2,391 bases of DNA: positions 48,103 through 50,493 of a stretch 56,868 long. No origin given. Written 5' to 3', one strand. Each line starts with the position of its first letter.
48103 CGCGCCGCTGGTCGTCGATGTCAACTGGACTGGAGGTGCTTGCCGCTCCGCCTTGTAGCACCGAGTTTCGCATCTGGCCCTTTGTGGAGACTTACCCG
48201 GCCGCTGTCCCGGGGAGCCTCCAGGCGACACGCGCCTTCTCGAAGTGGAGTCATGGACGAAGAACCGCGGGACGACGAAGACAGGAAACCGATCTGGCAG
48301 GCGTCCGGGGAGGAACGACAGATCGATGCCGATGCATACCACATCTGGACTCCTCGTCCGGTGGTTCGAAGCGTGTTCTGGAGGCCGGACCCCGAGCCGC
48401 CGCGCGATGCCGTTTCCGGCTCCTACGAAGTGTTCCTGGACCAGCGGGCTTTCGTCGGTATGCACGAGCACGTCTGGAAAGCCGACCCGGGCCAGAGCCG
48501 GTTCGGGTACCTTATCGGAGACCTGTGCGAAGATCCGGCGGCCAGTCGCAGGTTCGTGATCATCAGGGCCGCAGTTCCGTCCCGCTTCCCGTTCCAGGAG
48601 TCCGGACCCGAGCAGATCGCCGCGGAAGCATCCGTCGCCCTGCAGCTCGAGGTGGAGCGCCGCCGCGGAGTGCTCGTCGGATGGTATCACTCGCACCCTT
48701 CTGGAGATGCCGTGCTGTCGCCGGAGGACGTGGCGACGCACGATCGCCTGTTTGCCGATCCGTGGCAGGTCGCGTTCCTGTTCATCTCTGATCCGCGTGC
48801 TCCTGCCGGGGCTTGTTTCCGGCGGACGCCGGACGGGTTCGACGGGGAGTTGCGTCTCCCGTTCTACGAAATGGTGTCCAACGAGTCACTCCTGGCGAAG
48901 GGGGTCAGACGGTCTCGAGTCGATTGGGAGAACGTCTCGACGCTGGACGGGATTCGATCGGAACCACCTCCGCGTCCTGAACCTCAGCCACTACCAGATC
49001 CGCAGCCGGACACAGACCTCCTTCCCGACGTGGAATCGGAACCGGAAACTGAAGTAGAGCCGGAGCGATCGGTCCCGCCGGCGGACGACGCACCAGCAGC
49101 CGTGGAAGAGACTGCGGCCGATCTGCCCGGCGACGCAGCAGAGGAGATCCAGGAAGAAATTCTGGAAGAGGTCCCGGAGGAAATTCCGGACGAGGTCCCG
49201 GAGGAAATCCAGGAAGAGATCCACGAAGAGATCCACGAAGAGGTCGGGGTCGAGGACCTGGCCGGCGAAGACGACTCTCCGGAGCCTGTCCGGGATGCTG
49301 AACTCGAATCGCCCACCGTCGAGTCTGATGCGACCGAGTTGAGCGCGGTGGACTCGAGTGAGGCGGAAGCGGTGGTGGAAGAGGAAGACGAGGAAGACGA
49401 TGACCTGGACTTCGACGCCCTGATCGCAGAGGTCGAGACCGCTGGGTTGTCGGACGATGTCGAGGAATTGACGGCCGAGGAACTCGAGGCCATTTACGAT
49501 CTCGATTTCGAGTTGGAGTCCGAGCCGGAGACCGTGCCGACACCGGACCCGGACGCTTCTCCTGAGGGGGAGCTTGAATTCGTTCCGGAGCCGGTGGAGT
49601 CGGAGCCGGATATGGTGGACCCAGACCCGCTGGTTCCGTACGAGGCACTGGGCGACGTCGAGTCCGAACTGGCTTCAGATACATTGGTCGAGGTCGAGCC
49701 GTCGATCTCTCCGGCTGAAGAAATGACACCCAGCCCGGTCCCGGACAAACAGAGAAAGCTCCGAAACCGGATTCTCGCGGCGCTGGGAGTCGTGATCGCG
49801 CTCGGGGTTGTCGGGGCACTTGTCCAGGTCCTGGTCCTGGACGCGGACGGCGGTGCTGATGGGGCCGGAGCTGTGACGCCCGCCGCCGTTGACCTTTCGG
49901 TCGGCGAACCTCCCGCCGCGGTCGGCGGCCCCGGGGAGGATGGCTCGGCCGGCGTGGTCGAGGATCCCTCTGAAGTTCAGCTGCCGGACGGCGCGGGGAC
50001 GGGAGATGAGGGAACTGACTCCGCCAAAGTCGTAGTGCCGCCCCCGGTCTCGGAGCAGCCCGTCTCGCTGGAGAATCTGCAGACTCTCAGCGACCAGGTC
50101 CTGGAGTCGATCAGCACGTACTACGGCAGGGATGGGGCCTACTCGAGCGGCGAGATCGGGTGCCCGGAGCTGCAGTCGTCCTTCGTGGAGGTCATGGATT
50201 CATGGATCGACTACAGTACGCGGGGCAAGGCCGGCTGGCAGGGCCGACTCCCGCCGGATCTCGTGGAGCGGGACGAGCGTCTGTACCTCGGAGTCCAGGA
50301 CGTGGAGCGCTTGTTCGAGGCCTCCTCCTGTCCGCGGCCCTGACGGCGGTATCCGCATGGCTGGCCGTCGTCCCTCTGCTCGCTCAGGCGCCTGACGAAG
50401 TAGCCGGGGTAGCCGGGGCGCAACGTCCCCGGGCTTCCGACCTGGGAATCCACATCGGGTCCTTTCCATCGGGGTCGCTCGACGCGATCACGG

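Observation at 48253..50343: Orphan membrane-anchored JAMM/MPN+ metalloprotease fused to a ~330-aa hyper-acidic disordered linker and a periplasmic Cys-containing domain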

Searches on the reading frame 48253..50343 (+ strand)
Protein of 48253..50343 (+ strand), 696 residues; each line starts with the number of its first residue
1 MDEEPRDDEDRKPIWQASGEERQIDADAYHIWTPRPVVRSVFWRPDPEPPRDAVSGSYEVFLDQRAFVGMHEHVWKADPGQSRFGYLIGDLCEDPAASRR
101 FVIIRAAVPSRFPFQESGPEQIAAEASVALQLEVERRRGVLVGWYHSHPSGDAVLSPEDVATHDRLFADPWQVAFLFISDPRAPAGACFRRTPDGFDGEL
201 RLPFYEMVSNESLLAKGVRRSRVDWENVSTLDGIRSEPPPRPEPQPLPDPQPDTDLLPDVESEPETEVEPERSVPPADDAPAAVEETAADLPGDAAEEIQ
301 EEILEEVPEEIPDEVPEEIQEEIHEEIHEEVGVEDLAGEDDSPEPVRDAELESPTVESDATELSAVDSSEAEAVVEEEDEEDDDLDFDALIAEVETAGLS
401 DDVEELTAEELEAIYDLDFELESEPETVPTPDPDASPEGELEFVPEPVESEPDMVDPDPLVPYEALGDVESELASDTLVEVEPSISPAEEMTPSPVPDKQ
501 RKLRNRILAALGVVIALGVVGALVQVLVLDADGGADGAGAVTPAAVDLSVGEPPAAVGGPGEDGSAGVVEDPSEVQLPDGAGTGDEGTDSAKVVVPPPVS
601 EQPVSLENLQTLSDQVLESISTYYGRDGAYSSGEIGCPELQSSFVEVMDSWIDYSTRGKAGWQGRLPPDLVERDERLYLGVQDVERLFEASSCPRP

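Call 3: search_protein_families(library=pfam, proteins=[window:48253-50343:+], max_evalue=1)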
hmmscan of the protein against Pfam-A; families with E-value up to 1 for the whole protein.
window:48253-50343:+ (696 aa): 3 families
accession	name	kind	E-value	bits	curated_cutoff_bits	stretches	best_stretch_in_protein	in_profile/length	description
PF01398.27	JAB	-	2.3e-07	31.1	22.5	1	58-165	4-110/117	JAB1/Mov34/MPN/PAD-1 ubiquitin protease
PF14464.11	Prok-JAB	-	3.2e-06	27.4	25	1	85-175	22-98/114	Prokaryotic homologs of the JAB domain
PF10163.14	EnY2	-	0.23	12.2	27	0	300-328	52-80/83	Transcription factor e(y)2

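Call 4: search_protein_families(library=ncbifam, proteins=[window:48253-50343:+], max_evalue=1)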
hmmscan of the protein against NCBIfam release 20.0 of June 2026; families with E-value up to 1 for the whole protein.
window:48253-50343:+ (696 aa): 2 families
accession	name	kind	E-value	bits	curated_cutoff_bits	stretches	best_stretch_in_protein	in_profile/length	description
NF041370.1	desamp_Halo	equivalog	0.0009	19.1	130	1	124-161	60-97/133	desampylase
NF041670.1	GvpQ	equivalog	0.032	14.4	100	1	296-330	4-38/137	gas vesicle protein GvpQ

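Call 5: find_homologous_proteins(query=window:48253-50343:+, max_evalue=0.001)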
Query window:48253-50343:+ (696 aa): 94 proteins with E <= 0.001 among 8000 candidates.
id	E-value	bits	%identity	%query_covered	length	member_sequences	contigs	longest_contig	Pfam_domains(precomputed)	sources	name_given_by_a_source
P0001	0.0e+0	1516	100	100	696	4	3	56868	PF01398.27,PF14464.12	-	-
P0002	3.8e-272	924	86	34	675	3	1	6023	PF01398.27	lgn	-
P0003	1.0e-263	896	64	100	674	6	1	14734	PF01398.27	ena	-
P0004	2.7e-263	894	64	100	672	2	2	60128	PF01398.27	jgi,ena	jgi:proteasome lid subunit RPN8/RPN11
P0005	2.4e-260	885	63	100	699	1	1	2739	PF01398.27,PF14464.12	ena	-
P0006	2.2e-253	862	62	100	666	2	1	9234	PF01398.27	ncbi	-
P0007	2.3e-249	848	56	56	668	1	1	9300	PF01398.27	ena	-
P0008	1.1e-242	826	58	44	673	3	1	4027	PF01398.27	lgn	-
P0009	1.5e-240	819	61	100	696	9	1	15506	PF01398.27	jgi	jgi:proteasome lid subunit RPN8/RPN11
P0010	4.7e-200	685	52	100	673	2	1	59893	PF01398.27,PF14464.12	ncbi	-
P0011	2.3e-193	663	53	100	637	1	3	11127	PF01398.27,PF14464.12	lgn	-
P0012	1.9e-177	611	79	59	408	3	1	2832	-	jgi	jgi:hypothetical protein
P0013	4.8e-167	576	72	34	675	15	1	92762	PF01398.27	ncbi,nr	ncbi:MAG: hypothetical protein M8863_04720 [marine benthic group bacterium]|nr:hypothetical protein 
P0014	2.2e-165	571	67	39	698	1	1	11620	PF01398.27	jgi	jgi:proteasome lid subunit RPN8/RPN11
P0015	2.9e-164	567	68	39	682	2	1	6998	PF01398.27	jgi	jgi:proteasome lid subunit RPN8/RPN11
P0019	2.6e-141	491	51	83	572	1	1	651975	PF01398.27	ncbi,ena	-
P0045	7.7e-118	414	40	100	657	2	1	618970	-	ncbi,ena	-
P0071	6.3e-111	391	36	32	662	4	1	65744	-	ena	-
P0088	1.8e-92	330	55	31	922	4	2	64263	-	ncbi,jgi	jgi:hypothetical protein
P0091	2.2e-79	286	60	31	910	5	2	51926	-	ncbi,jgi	jgi:proteasome lid subunit RPN8/RPN11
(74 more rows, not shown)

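Call 10: find_encoding_contigs(protein=P0045, flank=8000, max_places=2)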
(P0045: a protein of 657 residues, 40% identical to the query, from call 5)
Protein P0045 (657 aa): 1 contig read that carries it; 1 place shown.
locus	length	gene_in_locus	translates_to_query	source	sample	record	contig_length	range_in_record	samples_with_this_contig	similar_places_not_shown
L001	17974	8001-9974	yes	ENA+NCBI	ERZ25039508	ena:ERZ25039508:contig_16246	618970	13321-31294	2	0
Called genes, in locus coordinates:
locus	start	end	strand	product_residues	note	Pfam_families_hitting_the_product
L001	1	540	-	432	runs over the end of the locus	PF00884:Sulfatase (faint), PF01663:Phosphodiest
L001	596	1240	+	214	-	PF01297:ZnuA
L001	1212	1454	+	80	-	-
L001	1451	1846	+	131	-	PF00005:ABC_tran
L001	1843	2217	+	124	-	-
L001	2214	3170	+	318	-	PF00950:ABC-3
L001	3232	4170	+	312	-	PF25919:BSH_CusB (faint), PF25917:BSH_RND (weak), PF25885:HH_EMRA, PF25990:Beta-barrel_YknX (faint)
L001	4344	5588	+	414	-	PF12704:MacB_PCD, PF02687:FtsX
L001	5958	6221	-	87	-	-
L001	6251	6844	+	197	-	PF02687:FtsX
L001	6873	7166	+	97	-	-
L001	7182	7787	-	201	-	PF13505:OMP_b-brl (weak)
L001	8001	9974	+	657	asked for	-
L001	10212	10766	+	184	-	PF03576:Peptidase_S58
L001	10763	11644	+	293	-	PF03576:Peptidase_S58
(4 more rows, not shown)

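Call 11: find_encoding_contigs(protein=P0019, flank=8000, max_places=2)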
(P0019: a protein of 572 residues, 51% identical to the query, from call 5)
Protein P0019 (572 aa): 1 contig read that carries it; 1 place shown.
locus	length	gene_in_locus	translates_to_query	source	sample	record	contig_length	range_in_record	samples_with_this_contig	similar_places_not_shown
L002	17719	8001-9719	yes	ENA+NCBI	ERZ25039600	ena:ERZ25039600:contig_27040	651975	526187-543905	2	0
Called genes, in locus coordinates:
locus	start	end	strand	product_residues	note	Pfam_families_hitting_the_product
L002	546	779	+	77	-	PF01297:ZnuA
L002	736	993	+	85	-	PF01297:ZnuA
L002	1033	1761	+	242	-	PF00005:ABC_tran, PF13304:AAA_21 (weak)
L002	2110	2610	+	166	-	PF00950:ABC-3, PF01032:FecCD (weak)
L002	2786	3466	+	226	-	PF25885:HH_EMRA (weak)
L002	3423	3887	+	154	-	PF25990:Beta-barrel_YknX (weak)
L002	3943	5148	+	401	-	PF12704:MacB_PCD, PF02687:FtsX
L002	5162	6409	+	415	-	PF12704:MacB_PCD, PF02687:FtsX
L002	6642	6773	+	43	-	-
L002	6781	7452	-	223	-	-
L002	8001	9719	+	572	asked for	PF01398:JAB (weak)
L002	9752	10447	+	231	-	PF03576:Peptidase_S58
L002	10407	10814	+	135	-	PF03576:Peptidase_S58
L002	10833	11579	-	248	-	PF01553:Acyltransferase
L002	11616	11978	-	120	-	PF06965:Na_H_antiport_1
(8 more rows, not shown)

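Call 12: find_encoding_contigs(protein=P0091, flank=8000, max_places=2)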
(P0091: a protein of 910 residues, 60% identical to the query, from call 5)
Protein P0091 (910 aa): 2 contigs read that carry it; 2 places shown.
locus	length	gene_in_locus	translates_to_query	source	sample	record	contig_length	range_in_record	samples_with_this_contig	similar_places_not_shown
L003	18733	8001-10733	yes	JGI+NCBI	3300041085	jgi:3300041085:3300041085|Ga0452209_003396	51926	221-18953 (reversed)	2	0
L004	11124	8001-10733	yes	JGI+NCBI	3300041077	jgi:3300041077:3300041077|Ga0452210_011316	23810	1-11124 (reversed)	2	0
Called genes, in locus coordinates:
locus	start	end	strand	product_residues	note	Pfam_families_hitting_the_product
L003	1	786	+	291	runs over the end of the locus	PF00581:Rhodanese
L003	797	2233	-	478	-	PF03219:TLC (faint), PF07690:MFS_1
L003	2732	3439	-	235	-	PF00483:NTP_transferase, PF12804:NTP_transf_3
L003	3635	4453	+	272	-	PF02517:Rce1-like (weak)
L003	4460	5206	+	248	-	PF00005:ABC_tran, PF13304:AAA_21 (faint)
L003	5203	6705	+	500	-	PF04069:OpuAC, PF00528:BPD_transp_1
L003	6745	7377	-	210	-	-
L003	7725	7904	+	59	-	PF04964:Flp_Fap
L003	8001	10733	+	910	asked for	-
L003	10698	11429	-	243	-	PF01553:Acyltransferase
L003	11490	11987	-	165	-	PF04191:PEMT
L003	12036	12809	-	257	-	-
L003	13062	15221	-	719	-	PF13428:TPR_14 (faint), PF00515:TPR_1 (faint), PF07719:TPR_2 (faint), PF13181:TPR_8 (faint), PF13431:TPR_17 (faint), PF13371:TPR_9 (weak), PF13424:TPR_12 (weak)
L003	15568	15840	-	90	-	PF14026:SCO4226-like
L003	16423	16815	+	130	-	-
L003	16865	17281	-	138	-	PF07366:SnoaL, PF12680:SnoaL_2, PF14534:DUF4440 (weak)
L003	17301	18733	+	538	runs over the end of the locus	PF13738:Pyr_redox_3 (faint), PF07992:Pyr_redox_2, PF00070:Pyr_redox, PF02852:Pyr_redox_dim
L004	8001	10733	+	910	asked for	-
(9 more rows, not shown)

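Call 13: find_encoding_contigs(protein=P0088, flank=8000, max_places=2)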
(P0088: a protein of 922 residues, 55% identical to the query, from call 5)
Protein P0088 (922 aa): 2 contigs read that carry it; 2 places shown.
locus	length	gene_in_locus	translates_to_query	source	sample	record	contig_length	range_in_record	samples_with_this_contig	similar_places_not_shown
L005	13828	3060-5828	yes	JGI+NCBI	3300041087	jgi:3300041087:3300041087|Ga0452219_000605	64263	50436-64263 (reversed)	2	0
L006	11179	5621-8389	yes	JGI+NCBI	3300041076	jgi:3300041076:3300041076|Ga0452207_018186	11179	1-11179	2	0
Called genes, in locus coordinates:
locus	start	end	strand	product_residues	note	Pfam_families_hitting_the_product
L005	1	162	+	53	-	?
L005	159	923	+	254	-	PF00005:ABC_tran, PF13304:AAA_21 (weak)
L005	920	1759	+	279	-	PF00950:ABC-3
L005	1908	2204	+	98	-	-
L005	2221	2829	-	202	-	PF13505:OMP_b-brl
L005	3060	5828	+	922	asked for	-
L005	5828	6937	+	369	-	PF03576:Peptidase_S58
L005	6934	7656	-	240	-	PF01553:Acyltransferase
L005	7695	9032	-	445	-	PF06965:Na_H_antiport_1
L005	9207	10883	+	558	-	PF00890:FAD_binding_2 (faint), PF01266:DAO (weak), PF21162:ETFQO_UQ-bd, PF05187:Fer4_ETF_QO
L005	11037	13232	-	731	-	PF10459:Peptidase_S46, PF13365:Trypsin_2 (faint)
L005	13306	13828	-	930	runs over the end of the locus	PF00330:Aconitase, PF00694:Aconitase_C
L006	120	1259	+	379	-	-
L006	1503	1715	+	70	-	PF00313:CSD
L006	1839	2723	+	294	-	PF01297:ZnuA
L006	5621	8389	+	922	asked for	-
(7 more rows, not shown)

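Call 14: find_encoding_contigs(protein=P0071, flank=8000, max_places=2)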
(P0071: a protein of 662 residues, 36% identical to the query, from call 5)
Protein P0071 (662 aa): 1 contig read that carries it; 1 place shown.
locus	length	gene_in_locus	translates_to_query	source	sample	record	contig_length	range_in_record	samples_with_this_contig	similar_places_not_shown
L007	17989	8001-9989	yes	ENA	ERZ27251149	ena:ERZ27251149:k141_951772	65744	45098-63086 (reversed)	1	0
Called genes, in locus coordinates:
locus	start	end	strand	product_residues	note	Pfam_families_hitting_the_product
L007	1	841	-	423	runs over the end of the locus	PF01663:Phosphodiest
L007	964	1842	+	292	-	PF01297:ZnuA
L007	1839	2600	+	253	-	PF00005:ABC_tran, PF02463:SMC_N (faint), PF13304:AAA_21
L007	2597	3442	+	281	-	PF00950:ABC-3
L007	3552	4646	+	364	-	PF25919:BSH_CusB (faint), PF00364:Biotin_lipoyl (faint), PF25917:BSH_RND (weak), PF25885:HH_EMRA, PF25990:Beta-barrel_YknX (weak)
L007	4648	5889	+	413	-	PF12704:MacB_PCD, PF02687:FtsX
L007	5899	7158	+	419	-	PF12704:MacB_PCD, PF02687:FtsX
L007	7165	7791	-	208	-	-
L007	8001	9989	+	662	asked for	-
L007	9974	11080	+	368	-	PF03576:Peptidase_S58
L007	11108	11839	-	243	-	PF01553:Acyltransferase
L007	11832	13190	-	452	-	PF06965:Na_H_antiport_1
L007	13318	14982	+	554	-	PF00890:FAD_binding_2 (faint), PF01494:FAD_binding_3 (faint), PF21162:ETFQO_UQ-bd, PF05187:Fer4_ETF_QO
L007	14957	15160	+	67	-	-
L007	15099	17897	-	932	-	PF00330:Aconitase, PF00694:Aconitase_C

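Call 69: search_protein_families(library=pfam, proteins=[L003:6745-7377:-], max_evalue=0.01)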
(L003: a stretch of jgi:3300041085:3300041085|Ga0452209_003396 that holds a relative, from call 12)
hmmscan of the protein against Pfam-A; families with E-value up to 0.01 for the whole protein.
L003:6745-7377:- (210 aa): 3 families
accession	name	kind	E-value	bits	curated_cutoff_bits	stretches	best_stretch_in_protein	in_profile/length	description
PF13441.11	Gly-zipper_YMGG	-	6.1e-05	23.1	28.9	1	137-172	7-42/45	YMGG-like Gly-zipper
PF13488.11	Gly-zipper_Omp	-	0.00078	19.8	25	1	138-173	4-39/46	Glycine zipper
PF11981.13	DUF3482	-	0.0039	17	29.2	1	128-182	142-201/293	Domain of unknown function (DUF3482)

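Call 74: search_protein_families(library=padloc, proteins=[window:48253-50343:+], max_evalue=0.01)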
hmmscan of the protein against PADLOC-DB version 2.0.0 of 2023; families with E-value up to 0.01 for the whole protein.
window:48253-50343:+ (696 aa): 0 families

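Call 75: search_protein_families(library=phrogs, proteins=[window:48253-50343:+], max_evalue=0.01)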
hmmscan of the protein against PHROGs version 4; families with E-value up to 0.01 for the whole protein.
window:48253-50343:+ (696 aa): 0 families

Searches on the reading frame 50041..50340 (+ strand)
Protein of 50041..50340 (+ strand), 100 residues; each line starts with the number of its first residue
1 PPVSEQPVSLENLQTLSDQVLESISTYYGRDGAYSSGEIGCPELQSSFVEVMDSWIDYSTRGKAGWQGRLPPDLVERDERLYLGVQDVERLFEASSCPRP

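Call 32: predict_structure(alignment_id=A2)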
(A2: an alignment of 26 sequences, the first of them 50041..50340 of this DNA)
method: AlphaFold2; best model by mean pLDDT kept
length: 100 residues; sequences in the alignment: 26
mean_pLDDT: 93.9   pTM: 0.84
mean pLDDT of the five models: 93.9, 93.8, 93.4, 93.3, 93.3
residues with pLDDT >= 90: 89; 70-90: 6; 50-70: 3; < 50: 2
segments of 3 or more residues with pLDDT < 50: none
pLDDT, mean of each block of 10 residues (from residue 1): 70 97 99 98 98 97 91 95 98 96
secondary structure, 60 per line:
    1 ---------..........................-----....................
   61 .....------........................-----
elements in order: H10-35 H41-65 H72-95

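Call 36: fold_search(model_id=the predicted structure, library=pdb)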
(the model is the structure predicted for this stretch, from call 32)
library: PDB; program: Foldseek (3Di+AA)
matches with E <= 10: 174; with E <= 0.001: 0
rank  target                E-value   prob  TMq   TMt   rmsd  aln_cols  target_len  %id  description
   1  3l8r_A                6.2e-01  0.85  0.55  0.55   3.9        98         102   11  The crystal structure of PtcA from S. mutans (released 2010-01-12)
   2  8zal_A                8.7e-01  0.69  0.48  0.15  22.4        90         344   17  EmrAB-TolC MFS-type tripartite multidrug efflux pump EA (released 2025-04-30)
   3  5ecf_B                1.2e+00  0.38  0.43  0.33   5.3        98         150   18  Ligand binding domain 1 of Penicillium marneffei MP1 protein complexed with arachidonic acids (released 2016-10-19)
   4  5ecf_F                1.2e+00  0.35  0.42  0.33   5.2        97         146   15  Ligand binding domain 1 of Penicillium marneffei MP1 protein complexed with arachidonic acids (released 2016-10-19)
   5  8xyv_A                1.3e+00  0.23  0.37  0.38   6.0        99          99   17  De novo designed protein 0705-5 (released 2024-10-02)
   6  9k7t_A                1.5e+00  0.69  0.49  0.54   3.8        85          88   16  Crystal structure of designed zinc-induced homotetramer C4-Zn1-HEHE-1 (released 2025-10-29)
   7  7dgu                  1.6e+00  0.66  0.53  0.55   3.4        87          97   13  De novo designed protein H4A1R (released 2021-11-24)
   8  2wwv_MODEL_1_A        1.8e+00  0.80  0.63  0.62   2.7        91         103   14  NMR structure of the IIAchitobiose-IIBchitobiose complex of the N,N'- diacetylchitoboise brance of the E. coli (released 2009-12-08)
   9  6vme_X                1.8e+00  0.38  0.51  0.50   9.5       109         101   13  Human ESCRT-I heterotetramer headpiece (released 2020-05-20)
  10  6vme_E                1.8e+00  0.38  0.51  0.50  10.1       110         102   13  Human ESCRT-I heterotetramer headpiece (released 2020-05-20)
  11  5wd8_B                1.9e+00  0.38  0.44  0.48   4.1        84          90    8  Crystal structure of Legionella pneumophila effector lpg2328 (released 2017-11-29)
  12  6vme_U                1.9e+00  0.38  0.50  0.50  10.1       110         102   13  Human ESCRT-I heterotetramer headpiece (released 2020-05-20)
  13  5aqi_B                1.9e+00  0.21  0.38  0.34   7.1        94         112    7  Fragment-based screening of HSP70 sheds light on the functional role of ATP-binding site residues (released 2016-10-05)
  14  5wd8_A                2.1e+00  0.38  0.46  0.49   3.9        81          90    7  Crystal structure of Legionella pneumophila effector lpg2328 (released 2017-11-29)
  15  5ecf_E                2.1e+00  0.33  0.47  0.36   5.0       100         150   17  Ligand binding domain 1 of Penicillium marneffei MP1 protein complexed with arachidonic acids (released 2016-10-19)
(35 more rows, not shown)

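Call 55: find_homologous_proteins(query=A2, max_evalue=0.001)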
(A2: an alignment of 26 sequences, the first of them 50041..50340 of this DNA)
Query A2 (26 sequences) (100 aa, profile of the alignment): 76 proteins with E <= 0.001 among 2217 candidates.
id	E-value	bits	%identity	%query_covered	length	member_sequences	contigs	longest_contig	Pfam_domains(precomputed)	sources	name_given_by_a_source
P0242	6.4e-41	156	53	94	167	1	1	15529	-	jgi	jgi:hypothetical protein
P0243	3.9e-40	154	55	94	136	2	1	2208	-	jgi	jgi:hypothetical protein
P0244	2.4e-39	151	51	100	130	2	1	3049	-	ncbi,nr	ncbi:MAG: hypothetical protein HKP01_08530, partial [Gemmatimonadetes bacterium]|nr:hypothetical pro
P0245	2.8e-39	151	53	93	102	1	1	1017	-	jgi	jgi:hypothetical protein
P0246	4.6e-39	150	57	88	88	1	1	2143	-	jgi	jgi:hypothetical protein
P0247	9.1e-39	149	43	100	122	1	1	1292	-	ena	-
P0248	2.2e-38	148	50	94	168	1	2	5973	-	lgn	-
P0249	2.7e-38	148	56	93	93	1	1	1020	-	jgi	jgi:hypothetical protein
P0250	2.9e-38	148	53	94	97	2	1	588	-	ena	-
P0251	1.5e-37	145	72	93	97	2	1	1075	-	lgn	-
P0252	3.8e-35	138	52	96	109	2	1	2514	-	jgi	jgi:hypothetical protein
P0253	9.3e-35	136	52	98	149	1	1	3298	-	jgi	-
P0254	1.4e-34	136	53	89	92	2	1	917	-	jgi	jgi:hypothetical protein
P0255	1.5e-34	136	95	100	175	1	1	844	-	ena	-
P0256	2.7e-34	135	87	99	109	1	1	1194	-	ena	-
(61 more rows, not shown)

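Call 82: search_solved_structures(query=A2, max_evalue=1)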
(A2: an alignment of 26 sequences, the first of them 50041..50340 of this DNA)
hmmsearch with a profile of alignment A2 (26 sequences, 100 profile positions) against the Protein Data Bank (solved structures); distinct sequences matched with E-value up to 1: 3.
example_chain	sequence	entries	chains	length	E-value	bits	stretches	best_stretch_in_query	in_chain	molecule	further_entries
8j07_9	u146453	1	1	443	0.17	15.1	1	12-76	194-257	Dynein regulatory complex protein 9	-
3ngv_A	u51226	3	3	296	0.35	14.1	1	8-61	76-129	D7 protein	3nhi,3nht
5lqx_V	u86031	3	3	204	0.95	12.7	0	50-94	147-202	ATP synthase subunit b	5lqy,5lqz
